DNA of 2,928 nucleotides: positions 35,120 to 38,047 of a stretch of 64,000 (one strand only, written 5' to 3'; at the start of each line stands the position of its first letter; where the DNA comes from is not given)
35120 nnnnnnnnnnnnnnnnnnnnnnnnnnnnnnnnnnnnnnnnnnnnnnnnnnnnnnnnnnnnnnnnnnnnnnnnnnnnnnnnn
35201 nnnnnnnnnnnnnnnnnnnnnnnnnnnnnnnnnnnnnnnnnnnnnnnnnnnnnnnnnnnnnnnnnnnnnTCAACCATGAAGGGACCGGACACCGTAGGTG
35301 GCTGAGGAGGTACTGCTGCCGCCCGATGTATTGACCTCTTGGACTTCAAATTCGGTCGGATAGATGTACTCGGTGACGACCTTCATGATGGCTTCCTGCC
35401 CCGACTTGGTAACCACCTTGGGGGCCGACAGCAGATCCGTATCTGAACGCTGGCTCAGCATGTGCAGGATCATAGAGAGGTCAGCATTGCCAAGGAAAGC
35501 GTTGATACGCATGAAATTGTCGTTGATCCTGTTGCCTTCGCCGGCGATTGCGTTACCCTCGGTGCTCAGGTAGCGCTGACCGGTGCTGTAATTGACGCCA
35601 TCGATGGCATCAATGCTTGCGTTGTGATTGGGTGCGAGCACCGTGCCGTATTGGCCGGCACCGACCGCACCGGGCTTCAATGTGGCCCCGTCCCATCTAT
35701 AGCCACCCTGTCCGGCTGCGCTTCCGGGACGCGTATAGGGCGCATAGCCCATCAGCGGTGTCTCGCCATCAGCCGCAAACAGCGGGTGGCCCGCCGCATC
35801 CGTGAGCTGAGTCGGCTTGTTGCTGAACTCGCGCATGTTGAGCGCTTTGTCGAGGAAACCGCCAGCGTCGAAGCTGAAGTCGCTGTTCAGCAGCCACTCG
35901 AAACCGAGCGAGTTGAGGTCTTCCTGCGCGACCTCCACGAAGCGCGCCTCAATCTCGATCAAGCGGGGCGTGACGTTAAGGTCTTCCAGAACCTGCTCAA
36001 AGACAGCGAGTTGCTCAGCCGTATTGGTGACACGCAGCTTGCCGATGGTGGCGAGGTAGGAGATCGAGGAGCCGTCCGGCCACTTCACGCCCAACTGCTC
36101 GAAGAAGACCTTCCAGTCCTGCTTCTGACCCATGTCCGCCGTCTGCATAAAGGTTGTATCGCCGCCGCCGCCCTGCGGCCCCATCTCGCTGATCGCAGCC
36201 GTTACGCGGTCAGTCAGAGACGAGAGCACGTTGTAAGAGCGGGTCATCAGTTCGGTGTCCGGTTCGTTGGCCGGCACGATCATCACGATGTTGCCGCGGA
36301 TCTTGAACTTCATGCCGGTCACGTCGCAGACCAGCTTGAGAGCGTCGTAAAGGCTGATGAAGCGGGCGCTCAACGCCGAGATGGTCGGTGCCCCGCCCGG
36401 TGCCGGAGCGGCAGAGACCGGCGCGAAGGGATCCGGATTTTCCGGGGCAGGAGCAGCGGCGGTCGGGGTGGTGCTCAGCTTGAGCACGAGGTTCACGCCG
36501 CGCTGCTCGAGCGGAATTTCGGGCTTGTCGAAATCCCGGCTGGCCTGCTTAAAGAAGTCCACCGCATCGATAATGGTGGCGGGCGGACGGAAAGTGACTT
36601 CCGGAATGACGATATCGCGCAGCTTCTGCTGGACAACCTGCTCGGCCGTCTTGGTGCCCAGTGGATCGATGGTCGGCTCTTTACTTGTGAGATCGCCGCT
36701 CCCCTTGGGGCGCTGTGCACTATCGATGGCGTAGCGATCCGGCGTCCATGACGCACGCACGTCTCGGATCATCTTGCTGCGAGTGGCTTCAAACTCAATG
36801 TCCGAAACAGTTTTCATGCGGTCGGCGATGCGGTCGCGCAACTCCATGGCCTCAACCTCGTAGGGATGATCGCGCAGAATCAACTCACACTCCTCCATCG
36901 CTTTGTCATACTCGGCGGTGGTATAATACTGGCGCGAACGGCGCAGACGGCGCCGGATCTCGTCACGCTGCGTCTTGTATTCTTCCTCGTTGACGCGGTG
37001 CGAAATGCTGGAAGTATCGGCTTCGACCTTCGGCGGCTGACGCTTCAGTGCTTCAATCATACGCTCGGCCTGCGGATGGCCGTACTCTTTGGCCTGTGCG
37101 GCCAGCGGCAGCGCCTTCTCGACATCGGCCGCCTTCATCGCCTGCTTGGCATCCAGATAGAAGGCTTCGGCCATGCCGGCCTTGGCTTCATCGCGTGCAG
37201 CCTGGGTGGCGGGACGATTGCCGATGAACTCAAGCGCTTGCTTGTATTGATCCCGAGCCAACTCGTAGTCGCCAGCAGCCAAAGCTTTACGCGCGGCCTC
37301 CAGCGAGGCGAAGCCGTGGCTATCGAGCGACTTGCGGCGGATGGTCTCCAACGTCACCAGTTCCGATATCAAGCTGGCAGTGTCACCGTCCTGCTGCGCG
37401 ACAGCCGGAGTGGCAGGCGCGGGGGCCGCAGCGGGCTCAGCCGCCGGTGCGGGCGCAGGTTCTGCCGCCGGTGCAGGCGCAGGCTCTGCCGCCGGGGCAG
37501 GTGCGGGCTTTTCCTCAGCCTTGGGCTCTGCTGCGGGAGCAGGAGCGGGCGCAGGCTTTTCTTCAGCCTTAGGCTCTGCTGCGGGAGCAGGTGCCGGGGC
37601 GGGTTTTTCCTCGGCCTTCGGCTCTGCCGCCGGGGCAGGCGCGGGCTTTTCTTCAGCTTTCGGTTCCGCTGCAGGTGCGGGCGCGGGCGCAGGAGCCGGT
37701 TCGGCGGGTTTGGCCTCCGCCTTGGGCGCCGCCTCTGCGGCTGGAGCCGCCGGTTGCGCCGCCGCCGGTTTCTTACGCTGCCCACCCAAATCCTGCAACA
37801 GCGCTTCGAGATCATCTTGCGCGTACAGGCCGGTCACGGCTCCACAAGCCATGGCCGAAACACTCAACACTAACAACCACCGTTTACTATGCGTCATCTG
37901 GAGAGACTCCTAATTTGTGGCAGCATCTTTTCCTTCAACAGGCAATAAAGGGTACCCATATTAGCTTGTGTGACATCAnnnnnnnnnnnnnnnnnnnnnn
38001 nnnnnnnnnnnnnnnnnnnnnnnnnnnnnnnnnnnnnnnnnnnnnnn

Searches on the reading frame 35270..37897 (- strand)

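Call 13: search_protein_families(library=pfam, proteins=[window:35270-37897:-], max_evalue=1)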
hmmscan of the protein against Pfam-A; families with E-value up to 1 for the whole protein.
window:35270-37897:- (875 aa): 3 families
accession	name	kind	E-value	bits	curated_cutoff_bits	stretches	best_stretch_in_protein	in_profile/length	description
PF00263.26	Secretin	-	9.4e-05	22.5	27.5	1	814-869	2-58/169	Bacterial type II and III secretion system protein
PF14853.12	Fis1_TPR_C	-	0.021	15.5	25.3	1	324-362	11-49/53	Fis1 C-terminal tetratricopeptide repeat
PF08546.17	ApbA_C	-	0.11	13.3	22.7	1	327-383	37-88/125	Ketopantoate reductase PanE/ApbA C terminal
